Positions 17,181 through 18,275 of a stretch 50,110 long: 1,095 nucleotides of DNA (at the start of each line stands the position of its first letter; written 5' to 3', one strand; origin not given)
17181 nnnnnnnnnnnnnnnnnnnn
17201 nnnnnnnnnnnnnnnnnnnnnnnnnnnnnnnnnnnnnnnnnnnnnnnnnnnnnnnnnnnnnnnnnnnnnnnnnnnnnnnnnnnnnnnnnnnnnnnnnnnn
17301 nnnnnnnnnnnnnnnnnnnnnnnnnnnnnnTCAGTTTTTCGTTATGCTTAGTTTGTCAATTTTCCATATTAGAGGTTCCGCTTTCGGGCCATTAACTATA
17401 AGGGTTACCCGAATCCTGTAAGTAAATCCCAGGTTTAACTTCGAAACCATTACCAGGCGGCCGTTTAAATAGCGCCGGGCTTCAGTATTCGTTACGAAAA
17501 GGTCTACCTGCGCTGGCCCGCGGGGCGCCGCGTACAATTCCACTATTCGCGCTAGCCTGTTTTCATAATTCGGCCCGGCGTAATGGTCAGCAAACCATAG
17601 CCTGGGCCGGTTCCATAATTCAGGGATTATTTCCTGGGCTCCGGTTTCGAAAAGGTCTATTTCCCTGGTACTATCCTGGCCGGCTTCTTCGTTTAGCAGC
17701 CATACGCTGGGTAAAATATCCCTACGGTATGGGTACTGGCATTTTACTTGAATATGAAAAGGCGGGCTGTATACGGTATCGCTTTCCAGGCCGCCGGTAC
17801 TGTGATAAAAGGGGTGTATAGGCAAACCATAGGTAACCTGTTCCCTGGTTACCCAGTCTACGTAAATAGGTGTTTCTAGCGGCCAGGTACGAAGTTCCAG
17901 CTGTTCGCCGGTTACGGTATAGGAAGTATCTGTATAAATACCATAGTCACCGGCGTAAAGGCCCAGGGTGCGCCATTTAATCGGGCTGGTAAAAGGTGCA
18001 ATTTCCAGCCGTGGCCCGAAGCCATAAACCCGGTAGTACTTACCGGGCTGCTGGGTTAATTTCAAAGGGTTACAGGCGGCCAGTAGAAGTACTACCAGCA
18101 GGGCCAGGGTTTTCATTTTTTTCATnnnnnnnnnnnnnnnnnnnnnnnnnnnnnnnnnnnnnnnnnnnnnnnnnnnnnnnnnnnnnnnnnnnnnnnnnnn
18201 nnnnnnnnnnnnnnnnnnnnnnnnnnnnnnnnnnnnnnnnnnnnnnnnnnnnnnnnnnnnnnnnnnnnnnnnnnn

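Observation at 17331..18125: Phage-encoded GH16-like lipoprotein expressed from the early/accessory region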

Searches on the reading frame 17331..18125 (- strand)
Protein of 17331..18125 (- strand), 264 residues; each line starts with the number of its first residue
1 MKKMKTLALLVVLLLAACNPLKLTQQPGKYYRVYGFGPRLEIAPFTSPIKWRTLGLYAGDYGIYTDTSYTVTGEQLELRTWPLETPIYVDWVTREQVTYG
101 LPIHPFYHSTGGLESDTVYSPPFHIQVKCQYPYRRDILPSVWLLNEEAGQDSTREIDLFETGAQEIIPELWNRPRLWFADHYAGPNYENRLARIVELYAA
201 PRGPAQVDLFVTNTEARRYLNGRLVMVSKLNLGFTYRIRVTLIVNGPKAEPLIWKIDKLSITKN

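Call 3: search_protein_families(library=pfam, proteins=[window:17331-18125:-], max_evalue=10)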
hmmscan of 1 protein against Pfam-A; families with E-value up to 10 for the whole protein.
window:17331-18125:- (264 aa): 3 families
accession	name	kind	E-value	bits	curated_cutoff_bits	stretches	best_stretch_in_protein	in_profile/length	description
PF08139.17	LPAM_1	-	0.069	14.1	20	1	1-19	1-18/18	Prokaryotic membrane lipoprotein lipid attachment site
PF08194.17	DIM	-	0.26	12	20.8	1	4-21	1-22/36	DIM protein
PF00879.23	Defensin_propep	-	3.6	8.4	23.6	1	4-17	1-14/51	Defensin propeptide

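Call 4: search_protein_families(library=phrogs, proteins=[window:17331-18125:-], max_evalue=1)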
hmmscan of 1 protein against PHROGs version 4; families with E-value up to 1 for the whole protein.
window:17331-18125:- (264 aa): 2 families
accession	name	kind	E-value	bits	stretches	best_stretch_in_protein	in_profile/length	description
phrog_6073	-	lysis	0.034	15.5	1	2-25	1-26/67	Rz-like spanin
phrog_1119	-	moron, auxiliary metabolic gene and host takeover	0.46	11.9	1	1-25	1-22/78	Cor superinfection exclusion protein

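Call 5: search_solved_structures(query=window:17331-18125:-, max_evalue=10, show_alignments=3)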
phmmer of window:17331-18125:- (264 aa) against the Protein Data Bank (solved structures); distinct sequences matched with E-value up to 10: 3.
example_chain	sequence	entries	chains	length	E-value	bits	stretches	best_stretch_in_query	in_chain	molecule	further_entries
2vy0_A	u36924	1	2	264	0.2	13.9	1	113-203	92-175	ENDO-BETA-1,3-GLUCANASE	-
1y0h_A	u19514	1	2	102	0.45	12.7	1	145-202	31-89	hypothetical protein Rv0793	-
22jw_M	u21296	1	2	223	1.4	11.1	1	199-236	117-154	Hemoglobin linker 1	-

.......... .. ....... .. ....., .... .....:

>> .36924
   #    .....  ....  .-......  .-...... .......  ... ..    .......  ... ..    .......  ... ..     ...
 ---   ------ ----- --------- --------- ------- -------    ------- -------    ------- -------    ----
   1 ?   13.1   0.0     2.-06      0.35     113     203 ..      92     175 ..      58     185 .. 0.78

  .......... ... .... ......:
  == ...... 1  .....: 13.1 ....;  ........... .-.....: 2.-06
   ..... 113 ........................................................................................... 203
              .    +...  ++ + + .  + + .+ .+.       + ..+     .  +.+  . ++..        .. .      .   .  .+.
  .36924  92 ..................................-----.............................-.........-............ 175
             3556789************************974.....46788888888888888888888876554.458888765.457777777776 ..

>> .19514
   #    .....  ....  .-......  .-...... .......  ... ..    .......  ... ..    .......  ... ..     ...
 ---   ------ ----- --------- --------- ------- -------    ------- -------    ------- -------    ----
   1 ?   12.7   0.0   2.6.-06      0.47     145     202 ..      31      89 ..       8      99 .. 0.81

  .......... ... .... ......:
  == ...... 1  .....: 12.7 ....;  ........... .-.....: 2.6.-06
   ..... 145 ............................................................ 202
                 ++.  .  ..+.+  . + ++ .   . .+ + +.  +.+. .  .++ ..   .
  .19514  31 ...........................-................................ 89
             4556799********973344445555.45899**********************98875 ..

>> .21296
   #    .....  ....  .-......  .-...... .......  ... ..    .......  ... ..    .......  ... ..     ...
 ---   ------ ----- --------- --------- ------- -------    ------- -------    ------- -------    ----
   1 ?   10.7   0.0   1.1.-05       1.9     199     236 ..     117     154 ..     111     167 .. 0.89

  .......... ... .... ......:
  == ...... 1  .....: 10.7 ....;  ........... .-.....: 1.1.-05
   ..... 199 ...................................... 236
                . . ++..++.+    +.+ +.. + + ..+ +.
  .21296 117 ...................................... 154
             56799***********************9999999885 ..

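Call 6: find_homologous_proteins(query=window:17331-18125:-, max_evalue=0.001)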
Query window:17331-18125:- (264 aa): 10 proteins with E <= 0.001 among 854 candidates.
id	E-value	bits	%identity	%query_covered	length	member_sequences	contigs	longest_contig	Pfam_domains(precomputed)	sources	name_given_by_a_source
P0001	2.5e-179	612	100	100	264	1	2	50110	-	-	-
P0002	4.6e-75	270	55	82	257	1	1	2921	-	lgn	-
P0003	7.9e-63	230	44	98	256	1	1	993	-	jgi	-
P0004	1.1e-61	226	48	89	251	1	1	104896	-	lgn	-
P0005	2.6e-59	219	50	84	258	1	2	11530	-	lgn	-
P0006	8.4e-51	191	41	95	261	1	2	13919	-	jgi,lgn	-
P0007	5.0e-49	185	45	93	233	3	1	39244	-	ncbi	-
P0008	2.2e-48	183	44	85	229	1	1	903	-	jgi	jgi:hypothetical protein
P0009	3.8e-48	182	41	88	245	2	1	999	-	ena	-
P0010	1.5e-46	177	41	95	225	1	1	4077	-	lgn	-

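Call 9: search_solved_structures(query=A1, max_evalue=10, show_alignments=4)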
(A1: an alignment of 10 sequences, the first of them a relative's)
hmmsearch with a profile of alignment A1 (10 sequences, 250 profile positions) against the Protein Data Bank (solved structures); distinct sequences matched with E-value up to 10: 3.
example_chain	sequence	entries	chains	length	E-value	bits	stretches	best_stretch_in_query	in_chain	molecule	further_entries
3dra_A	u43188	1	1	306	0.024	17.1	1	123-168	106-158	Protein farnesyltransferase/geranylgeranyltransferase type-1 subunit alpha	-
1y0h_A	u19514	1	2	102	0.03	16.8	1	140-190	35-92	hypothetical protein Rv0793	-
6xhp_A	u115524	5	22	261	0.92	12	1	169-219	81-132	Ribitol-5-phosphate cytidylyltransferase 1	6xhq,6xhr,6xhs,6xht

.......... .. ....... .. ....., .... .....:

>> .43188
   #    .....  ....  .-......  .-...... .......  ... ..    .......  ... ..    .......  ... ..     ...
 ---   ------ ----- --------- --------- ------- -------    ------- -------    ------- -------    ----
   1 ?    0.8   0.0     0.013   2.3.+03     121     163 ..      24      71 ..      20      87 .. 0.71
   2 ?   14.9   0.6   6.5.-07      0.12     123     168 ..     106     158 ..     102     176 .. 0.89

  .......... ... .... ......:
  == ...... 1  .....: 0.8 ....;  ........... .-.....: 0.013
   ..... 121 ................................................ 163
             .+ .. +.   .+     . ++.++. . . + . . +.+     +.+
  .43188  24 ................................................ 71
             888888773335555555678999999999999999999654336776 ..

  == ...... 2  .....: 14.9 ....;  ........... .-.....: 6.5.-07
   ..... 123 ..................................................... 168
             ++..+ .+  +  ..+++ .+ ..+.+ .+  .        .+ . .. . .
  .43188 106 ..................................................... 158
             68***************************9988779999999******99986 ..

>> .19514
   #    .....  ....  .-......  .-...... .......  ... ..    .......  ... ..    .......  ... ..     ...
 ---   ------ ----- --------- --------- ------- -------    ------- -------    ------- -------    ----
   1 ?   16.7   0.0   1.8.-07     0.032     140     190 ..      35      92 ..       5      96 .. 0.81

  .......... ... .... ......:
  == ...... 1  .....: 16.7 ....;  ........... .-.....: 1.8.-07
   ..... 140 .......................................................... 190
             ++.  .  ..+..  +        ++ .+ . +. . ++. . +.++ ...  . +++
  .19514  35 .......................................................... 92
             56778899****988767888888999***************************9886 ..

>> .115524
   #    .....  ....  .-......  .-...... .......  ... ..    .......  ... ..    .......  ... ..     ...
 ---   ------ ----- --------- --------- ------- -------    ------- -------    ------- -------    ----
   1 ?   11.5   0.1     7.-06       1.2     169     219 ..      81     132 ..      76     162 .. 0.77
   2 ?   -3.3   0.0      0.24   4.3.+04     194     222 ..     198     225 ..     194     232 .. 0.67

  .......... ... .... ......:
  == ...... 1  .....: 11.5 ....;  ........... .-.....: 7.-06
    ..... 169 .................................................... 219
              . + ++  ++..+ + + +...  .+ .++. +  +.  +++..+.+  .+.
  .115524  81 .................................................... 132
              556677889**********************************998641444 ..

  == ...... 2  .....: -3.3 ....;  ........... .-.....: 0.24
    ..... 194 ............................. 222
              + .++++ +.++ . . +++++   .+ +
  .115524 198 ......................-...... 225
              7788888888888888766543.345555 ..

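Call 14: predict_structure(alignment_id=A1)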
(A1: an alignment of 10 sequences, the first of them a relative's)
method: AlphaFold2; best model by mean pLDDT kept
length: 264 residues; sequences in the alignment: 10
mean_pLDDT: 87.0   pTM: 0.82
mean pLDDT of the five models: 87.0, 82.2, 79.7, 79.0, 78.7
residues with pLDDT >= 90: 172; 70-90: 53; 50-70: 34; < 50: 5
segments of 3 or more residues with pLDDT < 50: 18-22
pLDDT, mean of each block of 10 residues (from residue 1): 62 53 70 85 93 90 94 96 96 91 94 95 97 93 84 86 67 84 78 90 93 95 92 94 94 97 87
secondary structure, 60 per line:
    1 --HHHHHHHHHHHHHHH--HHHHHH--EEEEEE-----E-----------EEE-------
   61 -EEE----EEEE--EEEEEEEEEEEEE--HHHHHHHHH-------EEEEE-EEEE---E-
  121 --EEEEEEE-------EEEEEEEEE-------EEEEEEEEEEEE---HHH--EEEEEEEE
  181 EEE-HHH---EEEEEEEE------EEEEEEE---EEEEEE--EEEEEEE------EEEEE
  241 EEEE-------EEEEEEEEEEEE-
elements in order: H3-17 H20-25 E28-33 E51-53 E62-64 E69-72 E75-87 H90-98 E106-110 E112-115 E123-129 E137-145 E153-164 E173-183 E191-198 E205-211 E215-220 E223-229 E236-244 E252-263

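Call 16: fold_search(model_id=the predicted structure, library=pdb)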
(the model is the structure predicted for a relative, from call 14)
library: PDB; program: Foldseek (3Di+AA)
matches with E <= 10: 1436; with E <= 0.001: 378
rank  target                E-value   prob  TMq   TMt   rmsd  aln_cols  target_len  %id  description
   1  3azx_A                2.8e-11  1.00  0.58  0.61   5.0       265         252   15  Crystal structure of the laminarinase catalytic domain from Thermotoga maritima MSB8 (released 2011-11-23)
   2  4dfs_A                3.7e-11  1.00  0.58  0.60   4.2       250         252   14  Structure of the catalytic domain of an endo-1,3-beta-glucanase (laminarinase) from Thermotoga petrophila RKU-1 (released 2012-03-14)
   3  4bq1_A                3.7e-11  1.00  0.57  0.60   4.5       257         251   13  Crystal structure of of LamAcat from Zobellia galactanivorans (released 2013-12-18)
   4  2vy0_A                4.3e-11  1.00  0.54  0.54   4.7       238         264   16  The X-ray structure of endo-beta-1,3-glucanase from Pyrococcus furiosus (released 2009-03-24)
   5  3juu_A                5.7e-11  1.00  0.60  0.59   4.6       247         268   11  Crystal structure of porphyranase B (PorB) from Zobellia galactanivorans (released 2010-04-07)
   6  4bpz_A                6.3e-11  1.00  0.57  0.60   4.6       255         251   13  Crystal structure of lamA_E269S from Zobellia galactanivorans in complex with a trisaccharide of 1,3-1,4-beta-D-glucan (released 2013-12-18)
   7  2vy0_B                6.7e-11  1.00  0.52  0.53   4.8       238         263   15  The X-ray structure of endo-beta-1,3-glucanase from Pyrococcus furiosus (released 2009-03-24)
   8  5ocq_A                1.1e-10  1.00  0.57  0.56   5.1       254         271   11  Crystal structure of the complex of the kappa-carrageenase from Pseudoalteromonas carrageenovora with an oligotetrasac (released 2017-10-18)
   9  4bpz_B                1.3e-10  1.00  0.61  0.63   3.9       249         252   12  Crystal structure of lamA_E269S from Zobellia galactanivorans in complex with a trisaccharide of 1,3-1,4-beta-D-glucan (released 2013-12-18)
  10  4bow_A                1.3e-10  1.00  0.57  0.61   4.5       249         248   12  Crystal structure of LamA_E269S from Z. galactanivorans in complex with laminaritriose and laminaritetraose (released 2013-12-18)
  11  5ocq_B                1.3e-10  1.00  0.59  0.56   5.1       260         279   12  Crystal structure of the complex of the kappa-carrageenase from Pseudoalteromonas carrageenovora with an oligotetrasac (released 2017-10-18)
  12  3b01_B                2.3e-10  1.00  0.58  0.61   5.1       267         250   13  Crystal structure of the laminarinase catalytic domain from Thermotoga maritima MSB8 (released 2011-11-23)
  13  8ep4_A                2.4e-10  1.00  0.61  0.61   4.3       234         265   16  Structure of Bacple_01703 (released 2022-11-09)
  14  3juu_B                2.4e-10  1.00  0.59  0.58   4.8       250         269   13  Crystal structure of porphyranase B (PorB) from Zobellia galactanivorans (released 2010-04-07)
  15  1dyp                  5.4e-10  1.00  0.58  0.57   4.7       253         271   12  1,3-ALPHA-1,4-BETA-D-GALACTOSE-4-SULFATE-3,6-ANHYDRO-D-GALACTOSE 4 GALACTOHYDROLASE (released 2001-01-16)
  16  5nbo_A                7.4e-10  1.00  0.60  0.66   4.1       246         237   13  Bacteroides ovatus mixed linkage glucan PUL (MLGUL) GH16 (released 2017-10-25)
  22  7kr6_AAA              1.2e-09  1.00  0.61  0.67   4.2       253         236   13  Glycoside hydrolase family 16 endo-glucanase from Bacteroides ovatus in complex with G4G3G-2F-DNP (released 2021-05-19)
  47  4wzf_A                4.8e-09  1.00  0.58  0.63   5.8       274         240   13  Crystal structural basis for Rv0315, an immunostimulatory antigen and pseudo beta-1, 3-glucanase of Mycobacterium tube (released 2015-12-09)
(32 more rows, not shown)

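Call 18: search_protein_representatives(alignment_id=A1)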
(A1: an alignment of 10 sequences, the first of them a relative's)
Query: 10 sequences, 250 profile positions. Proteins with E-value up to 0.001 (for the whole library): 24; up to 1e-10: 20; up to 1e-30: 9. The best 24 are listed.
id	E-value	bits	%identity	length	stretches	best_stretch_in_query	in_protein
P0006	2.3e-111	387.4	-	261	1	1-249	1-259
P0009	5.2e-100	350.2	-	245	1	24-248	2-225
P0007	4.1e-95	334.2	-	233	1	35-249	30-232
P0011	3.2e-62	226.4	-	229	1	21-248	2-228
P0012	4.8e-62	225.9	-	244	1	19-248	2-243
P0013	1.1e-57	211.6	-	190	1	97-248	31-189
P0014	1.7e-55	204.4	-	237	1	25-248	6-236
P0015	1.2e-47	178.7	-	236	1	21-248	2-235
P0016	4.9e-32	127.5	-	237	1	37-246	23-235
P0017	2.7e-27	112.0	-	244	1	80-247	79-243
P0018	2.6e-26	108.8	-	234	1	50-246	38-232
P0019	1.3e-25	106.5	-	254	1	80-246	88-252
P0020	6.0e-25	104.3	-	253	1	80-247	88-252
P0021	4.3e-22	95.0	-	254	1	80-247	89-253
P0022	4.7e-19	85.0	-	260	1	65-246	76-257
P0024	3.1e-16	75.8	-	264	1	81-236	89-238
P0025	1.1e-14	70.7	-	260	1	51-233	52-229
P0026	2.4e-12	63.1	-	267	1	94-233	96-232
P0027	3.4e-11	59.3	-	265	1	82-247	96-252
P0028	3.8e-08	49.3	-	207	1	87-247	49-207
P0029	6.6e-06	42.0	-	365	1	55-220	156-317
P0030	8.7e-05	38.3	-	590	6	97-118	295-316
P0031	6.3e-04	35.5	-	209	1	81-247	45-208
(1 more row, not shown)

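Call 20: search_protein_families(library=pfam, alignment_id=A2, max_evalue=1)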
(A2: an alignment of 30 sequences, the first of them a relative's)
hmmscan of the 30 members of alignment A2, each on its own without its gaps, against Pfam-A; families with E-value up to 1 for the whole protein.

A. member 1, P0001 (264 aa): 2 families
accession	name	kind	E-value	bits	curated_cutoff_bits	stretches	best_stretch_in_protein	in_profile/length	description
PF08139.17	LPAM_1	-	0.069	14.1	20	1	1-19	1-18/18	Prokaryotic membrane lipoprotein lipid attachment site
PF08194.17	DIM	-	0.26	12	20.8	1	4-21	1-22/36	DIM protein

B. families by the number of members that match (of 30 scanned): 9 families
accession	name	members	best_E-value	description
PF00722.28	Glyco_hydro_16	3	8.2e-17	Glycosyl hydrolases family 16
PF17187.10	Svf1_C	1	0.0092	Svf1-like C-terminal lipocalin-like domain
PF06439.18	3keto-disac_hyd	1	0.035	3-keto-disaccharide hydrolase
PF08139.17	LPAM_1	1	0.069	Prokaryotic membrane lipoprotein lipid attachment site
PF09902.14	DUF2129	1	0.087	Uncharacterized protein conserved in bacteria (DUF2129)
PF11884.13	DUF3404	1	0.12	Domain of unknown function (DUF3404)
PF09585.15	Lin0512_fam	1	0.16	Conserved hypothetical protein (Lin0512_fam)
PF00168.36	C2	1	0.25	C2 domain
PF08194.17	DIM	1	0.26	DIM protein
